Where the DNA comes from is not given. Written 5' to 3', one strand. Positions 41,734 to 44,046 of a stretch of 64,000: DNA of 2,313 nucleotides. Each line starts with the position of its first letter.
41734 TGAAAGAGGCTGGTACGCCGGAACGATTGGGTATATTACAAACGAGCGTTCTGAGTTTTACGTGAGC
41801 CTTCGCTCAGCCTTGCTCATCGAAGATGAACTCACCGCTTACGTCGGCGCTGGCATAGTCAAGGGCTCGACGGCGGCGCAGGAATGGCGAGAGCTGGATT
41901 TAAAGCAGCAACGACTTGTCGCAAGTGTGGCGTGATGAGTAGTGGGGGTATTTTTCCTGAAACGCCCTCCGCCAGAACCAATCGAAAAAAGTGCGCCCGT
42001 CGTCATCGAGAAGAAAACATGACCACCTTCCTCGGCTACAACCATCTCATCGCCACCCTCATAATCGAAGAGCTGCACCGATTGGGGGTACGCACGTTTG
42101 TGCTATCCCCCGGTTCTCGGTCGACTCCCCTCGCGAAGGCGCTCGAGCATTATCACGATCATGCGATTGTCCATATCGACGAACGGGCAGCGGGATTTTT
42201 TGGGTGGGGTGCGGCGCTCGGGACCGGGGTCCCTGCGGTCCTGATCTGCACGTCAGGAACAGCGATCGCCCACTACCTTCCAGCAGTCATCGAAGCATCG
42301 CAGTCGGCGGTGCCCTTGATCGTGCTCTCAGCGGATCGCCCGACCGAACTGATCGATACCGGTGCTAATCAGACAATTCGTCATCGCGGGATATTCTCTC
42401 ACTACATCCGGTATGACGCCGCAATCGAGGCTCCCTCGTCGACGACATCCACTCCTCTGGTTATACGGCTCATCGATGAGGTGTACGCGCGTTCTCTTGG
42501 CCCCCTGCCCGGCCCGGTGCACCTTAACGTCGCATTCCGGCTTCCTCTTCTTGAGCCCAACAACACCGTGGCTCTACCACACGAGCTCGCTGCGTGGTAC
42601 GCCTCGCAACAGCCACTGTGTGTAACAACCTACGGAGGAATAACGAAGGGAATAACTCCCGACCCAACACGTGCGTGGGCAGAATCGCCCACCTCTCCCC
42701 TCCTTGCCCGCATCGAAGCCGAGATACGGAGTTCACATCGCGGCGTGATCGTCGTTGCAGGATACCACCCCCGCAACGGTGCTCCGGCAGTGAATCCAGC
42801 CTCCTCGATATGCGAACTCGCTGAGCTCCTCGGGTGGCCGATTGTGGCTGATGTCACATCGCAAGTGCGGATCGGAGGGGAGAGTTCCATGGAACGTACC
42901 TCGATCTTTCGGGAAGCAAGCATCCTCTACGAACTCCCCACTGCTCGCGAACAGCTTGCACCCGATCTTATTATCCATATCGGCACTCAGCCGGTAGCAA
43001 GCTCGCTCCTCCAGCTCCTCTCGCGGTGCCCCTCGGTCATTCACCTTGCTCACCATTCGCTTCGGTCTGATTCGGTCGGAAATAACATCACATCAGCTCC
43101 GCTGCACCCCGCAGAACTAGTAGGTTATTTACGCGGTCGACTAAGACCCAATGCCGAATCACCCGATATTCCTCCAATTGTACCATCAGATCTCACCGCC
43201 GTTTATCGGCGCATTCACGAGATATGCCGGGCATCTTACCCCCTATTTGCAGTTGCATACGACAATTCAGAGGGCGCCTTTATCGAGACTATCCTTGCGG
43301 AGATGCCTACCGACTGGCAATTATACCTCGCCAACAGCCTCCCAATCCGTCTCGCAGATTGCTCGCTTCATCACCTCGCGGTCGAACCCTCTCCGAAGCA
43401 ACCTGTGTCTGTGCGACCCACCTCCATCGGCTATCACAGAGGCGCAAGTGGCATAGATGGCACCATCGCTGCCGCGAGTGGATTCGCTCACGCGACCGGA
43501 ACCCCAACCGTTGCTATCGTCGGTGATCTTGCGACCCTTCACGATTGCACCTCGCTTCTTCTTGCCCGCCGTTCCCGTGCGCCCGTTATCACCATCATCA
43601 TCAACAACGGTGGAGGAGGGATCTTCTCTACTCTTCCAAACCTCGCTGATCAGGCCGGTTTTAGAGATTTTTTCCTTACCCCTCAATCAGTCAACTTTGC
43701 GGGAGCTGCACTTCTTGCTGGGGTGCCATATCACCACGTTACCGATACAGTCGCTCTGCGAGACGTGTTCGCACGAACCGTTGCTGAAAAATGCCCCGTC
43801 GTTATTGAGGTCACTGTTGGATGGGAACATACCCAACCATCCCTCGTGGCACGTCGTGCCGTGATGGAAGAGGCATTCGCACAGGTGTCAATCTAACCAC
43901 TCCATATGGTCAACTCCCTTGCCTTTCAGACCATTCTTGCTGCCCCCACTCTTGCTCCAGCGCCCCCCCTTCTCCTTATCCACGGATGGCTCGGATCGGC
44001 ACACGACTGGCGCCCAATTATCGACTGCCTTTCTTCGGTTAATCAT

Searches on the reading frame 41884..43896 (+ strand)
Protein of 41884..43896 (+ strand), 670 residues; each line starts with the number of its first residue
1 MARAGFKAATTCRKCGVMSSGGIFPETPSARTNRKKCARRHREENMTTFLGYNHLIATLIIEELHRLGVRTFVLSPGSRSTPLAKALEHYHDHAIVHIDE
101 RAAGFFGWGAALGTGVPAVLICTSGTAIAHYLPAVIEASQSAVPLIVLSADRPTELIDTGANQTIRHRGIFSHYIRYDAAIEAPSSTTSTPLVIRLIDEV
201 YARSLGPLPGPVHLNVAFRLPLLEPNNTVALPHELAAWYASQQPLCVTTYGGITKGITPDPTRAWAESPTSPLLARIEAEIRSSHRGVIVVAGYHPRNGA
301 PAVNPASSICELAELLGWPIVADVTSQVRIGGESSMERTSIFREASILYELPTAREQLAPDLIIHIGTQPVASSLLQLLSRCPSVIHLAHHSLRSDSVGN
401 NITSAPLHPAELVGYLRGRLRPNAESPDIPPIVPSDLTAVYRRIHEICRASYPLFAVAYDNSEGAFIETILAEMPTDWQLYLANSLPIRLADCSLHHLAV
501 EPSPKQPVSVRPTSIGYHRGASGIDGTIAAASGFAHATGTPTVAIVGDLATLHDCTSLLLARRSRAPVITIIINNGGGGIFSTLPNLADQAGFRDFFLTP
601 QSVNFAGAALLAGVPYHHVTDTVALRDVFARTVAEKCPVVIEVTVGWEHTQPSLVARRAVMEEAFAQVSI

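Call 15: search_protein_families(library=pfam, proteins=[window:41884-43896:+], max_evalue=0.00001)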
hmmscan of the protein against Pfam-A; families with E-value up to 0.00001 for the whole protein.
window:41884-43896:+ (670 aa): 2 families
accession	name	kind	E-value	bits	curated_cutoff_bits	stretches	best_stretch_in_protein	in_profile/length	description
PF02776.23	TPP_enzyme_N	-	2.2e-23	82.7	26.8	1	57-164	4-113/119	Thiamine pyrophosphate enzyme, N-terminal TPP binding domain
PF02775.26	TPP_enzyme_C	-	5e-11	43.1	21.9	1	524-643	30-151/151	Thiamine pyrophosphate enzyme, C-terminal TPP binding domain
